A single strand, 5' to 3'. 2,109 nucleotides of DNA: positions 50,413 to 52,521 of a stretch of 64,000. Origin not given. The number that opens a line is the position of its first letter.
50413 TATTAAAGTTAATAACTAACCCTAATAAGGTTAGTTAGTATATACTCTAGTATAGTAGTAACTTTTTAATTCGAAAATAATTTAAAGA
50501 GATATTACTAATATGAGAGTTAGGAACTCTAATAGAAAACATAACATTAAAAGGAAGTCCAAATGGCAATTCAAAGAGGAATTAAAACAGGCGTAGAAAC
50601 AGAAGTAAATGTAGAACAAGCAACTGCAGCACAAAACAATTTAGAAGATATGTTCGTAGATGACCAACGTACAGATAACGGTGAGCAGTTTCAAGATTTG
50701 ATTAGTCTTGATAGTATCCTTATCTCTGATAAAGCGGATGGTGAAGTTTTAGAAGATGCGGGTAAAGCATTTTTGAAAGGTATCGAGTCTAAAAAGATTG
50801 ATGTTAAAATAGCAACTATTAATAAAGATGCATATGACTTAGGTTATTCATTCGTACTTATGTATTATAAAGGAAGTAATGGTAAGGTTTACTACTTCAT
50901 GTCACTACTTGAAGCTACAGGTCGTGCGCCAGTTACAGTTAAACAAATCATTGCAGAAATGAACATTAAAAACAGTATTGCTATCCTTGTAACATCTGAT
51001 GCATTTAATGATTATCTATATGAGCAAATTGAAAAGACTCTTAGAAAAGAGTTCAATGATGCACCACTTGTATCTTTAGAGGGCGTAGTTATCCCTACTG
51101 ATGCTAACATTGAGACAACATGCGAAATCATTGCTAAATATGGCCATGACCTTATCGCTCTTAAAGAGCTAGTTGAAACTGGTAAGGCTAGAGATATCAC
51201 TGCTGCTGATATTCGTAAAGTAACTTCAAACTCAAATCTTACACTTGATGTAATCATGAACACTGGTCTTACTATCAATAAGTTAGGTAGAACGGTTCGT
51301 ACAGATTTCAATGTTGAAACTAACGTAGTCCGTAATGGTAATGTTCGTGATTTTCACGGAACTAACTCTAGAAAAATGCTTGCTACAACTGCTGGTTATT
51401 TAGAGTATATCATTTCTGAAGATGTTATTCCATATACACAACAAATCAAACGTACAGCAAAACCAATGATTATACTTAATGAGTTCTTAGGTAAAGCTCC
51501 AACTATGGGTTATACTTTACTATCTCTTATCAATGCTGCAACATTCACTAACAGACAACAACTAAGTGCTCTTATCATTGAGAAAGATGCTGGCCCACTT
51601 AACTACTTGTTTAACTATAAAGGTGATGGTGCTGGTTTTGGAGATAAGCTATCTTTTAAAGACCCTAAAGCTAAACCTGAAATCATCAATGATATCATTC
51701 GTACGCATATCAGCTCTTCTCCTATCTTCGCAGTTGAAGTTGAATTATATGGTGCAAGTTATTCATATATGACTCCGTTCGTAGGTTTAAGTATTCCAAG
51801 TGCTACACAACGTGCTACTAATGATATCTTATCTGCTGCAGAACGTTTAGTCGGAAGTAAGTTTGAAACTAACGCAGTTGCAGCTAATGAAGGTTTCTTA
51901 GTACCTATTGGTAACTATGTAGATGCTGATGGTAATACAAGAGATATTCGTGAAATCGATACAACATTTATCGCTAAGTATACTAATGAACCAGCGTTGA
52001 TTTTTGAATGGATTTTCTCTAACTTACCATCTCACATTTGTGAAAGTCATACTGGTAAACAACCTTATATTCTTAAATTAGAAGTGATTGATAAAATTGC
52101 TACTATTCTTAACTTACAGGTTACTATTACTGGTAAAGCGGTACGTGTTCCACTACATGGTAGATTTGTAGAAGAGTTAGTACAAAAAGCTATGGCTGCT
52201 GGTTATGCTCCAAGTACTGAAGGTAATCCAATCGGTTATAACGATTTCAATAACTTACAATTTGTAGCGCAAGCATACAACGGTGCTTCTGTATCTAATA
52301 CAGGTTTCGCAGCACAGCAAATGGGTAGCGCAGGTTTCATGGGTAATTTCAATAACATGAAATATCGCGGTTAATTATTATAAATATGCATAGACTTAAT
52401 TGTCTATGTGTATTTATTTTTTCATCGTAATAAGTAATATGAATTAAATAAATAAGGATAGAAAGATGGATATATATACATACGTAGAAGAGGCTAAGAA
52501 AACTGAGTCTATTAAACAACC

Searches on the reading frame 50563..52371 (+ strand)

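Call 13: search_protein_families(library=phrogs, proteins=[window:50563-52371:+], max_evalue=0.00001)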
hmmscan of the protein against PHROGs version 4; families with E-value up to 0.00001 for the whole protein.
window:50563-52371:+ (603 aa): 1 family
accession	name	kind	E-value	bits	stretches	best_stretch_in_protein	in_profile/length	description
phrog_4795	-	DNA, RNA and nucleotide metabolism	1.6e-27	97.3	1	99-596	133-670/677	nuclear shell protein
